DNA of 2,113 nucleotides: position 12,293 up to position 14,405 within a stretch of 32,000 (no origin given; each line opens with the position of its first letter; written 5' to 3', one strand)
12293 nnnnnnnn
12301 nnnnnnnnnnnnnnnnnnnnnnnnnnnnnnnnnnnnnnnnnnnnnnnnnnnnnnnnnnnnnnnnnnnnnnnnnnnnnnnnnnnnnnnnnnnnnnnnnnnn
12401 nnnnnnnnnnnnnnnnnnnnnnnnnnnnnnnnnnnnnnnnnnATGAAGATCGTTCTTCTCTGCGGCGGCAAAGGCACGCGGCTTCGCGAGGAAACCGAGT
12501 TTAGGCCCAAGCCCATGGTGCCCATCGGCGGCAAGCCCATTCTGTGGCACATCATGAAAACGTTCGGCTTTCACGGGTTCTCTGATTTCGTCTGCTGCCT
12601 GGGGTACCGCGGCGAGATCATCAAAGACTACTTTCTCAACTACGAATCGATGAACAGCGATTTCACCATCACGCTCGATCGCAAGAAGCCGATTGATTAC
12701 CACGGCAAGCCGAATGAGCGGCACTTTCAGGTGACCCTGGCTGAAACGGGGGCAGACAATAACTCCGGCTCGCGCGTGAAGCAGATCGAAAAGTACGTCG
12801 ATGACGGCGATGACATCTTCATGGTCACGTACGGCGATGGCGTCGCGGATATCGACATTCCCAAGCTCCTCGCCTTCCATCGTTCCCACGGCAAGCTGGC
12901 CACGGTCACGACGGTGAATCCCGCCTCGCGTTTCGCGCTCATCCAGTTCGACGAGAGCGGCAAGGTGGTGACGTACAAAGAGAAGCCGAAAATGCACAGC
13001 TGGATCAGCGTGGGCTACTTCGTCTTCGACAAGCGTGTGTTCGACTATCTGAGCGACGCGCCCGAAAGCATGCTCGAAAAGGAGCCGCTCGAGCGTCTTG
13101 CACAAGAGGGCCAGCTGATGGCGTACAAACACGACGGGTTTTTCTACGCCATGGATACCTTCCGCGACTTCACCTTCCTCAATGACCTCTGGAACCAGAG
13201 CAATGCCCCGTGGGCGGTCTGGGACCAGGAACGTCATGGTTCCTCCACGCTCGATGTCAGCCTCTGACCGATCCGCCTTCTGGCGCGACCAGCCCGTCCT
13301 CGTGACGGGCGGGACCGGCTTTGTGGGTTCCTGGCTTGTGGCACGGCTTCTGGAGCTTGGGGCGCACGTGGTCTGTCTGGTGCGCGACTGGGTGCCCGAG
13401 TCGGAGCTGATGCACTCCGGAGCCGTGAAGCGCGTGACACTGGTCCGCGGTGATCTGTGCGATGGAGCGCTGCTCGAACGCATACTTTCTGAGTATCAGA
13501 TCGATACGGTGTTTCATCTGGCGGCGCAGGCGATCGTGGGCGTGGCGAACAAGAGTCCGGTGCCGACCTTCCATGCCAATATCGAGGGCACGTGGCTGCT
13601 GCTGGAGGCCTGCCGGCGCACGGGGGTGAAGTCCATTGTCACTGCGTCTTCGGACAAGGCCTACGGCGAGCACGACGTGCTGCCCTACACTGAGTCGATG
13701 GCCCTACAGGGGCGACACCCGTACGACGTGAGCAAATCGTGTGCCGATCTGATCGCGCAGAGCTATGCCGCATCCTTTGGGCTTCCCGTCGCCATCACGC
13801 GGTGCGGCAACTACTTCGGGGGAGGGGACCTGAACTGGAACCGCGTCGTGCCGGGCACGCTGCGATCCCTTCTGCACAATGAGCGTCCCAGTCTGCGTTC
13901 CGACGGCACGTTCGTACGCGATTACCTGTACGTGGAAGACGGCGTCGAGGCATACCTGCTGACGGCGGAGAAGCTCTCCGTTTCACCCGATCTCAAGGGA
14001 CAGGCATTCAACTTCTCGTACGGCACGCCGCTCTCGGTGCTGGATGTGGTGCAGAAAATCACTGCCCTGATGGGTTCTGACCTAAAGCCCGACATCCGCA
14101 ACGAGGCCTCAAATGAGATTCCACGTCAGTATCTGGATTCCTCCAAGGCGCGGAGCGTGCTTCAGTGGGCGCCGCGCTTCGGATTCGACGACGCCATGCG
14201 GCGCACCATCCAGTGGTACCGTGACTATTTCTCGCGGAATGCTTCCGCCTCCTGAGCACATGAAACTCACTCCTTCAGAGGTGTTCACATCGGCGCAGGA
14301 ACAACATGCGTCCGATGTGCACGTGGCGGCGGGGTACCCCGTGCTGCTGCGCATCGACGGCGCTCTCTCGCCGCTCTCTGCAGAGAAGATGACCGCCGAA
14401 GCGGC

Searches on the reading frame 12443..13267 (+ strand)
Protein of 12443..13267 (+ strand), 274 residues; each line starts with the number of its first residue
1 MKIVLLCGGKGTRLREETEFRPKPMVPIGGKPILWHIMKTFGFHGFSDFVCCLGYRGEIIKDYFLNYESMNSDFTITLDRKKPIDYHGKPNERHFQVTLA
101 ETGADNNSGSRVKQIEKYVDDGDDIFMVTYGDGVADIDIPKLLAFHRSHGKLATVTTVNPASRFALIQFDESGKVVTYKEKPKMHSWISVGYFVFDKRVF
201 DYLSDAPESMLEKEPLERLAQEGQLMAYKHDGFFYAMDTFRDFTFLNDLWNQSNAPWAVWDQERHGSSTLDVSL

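Call 33: search_protein_families(library=pfam, proteins=[window:12443-13267:+], max_evalue=0.001)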
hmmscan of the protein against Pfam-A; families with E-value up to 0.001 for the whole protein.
window:12443-13267:+ (274 aa): 2 families
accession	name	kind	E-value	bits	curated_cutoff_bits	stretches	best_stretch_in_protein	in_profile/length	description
PF00483.29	NTP_transferase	-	1.5e-26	93.9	21.2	1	4-226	3-216/245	Nucleotidyl transferase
PF12804.13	NTP_transf_3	-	1.7e-06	28.7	27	1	4-56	2-49/160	MobA-like NTP transferase domain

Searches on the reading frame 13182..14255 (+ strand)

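Call 32: search_protein_families(library=pfam, proteins=[window:13182-14255:+], max_evalue=0.001)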
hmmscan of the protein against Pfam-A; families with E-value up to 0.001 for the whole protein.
window:13182-14255:+ (357 aa): 9 families
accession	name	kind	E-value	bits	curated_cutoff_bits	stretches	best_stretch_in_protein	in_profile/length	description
PF01370.27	Epimerase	-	3e-54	184.4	20.9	1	39-266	1-229/240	NAD dependent epimerase/dehydratase family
PF16363.11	GDP_Man_Dehyd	-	3.4e-53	181.7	27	1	40-341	1-331/332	GDP-mannose 4,6 dehydratase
PF02719.21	Polysacc_synt_2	-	1.1e-19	71.1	20.2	1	39-305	1-256/293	Polysaccharide biosynthesis protein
PF01073.25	3Beta_HSD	-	9.7e-19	67.9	22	1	40-301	1-272/280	3-beta hydroxysteroid dehydrogenase/isomerase family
PF07993.18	NAD_binding_4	-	1.5e-13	51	20.1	1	41-210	1-206/258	Male sterility protein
PF04321.23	RmlD_sub_bind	-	1.8e-10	40.8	27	1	39-184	3-128/287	RmlD substrate binding domain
PF05368.20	NmrA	-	2.6e-10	40.8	27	1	37-156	3-106/298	NmrA-like family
PF13460.12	NAD_binding_10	-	8.9e-09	35.9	27.2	1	43-170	1-113/184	NAD(P)H-binding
PF08659.16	KR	-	1e-05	26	22.6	1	39-157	3-136/180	KR domain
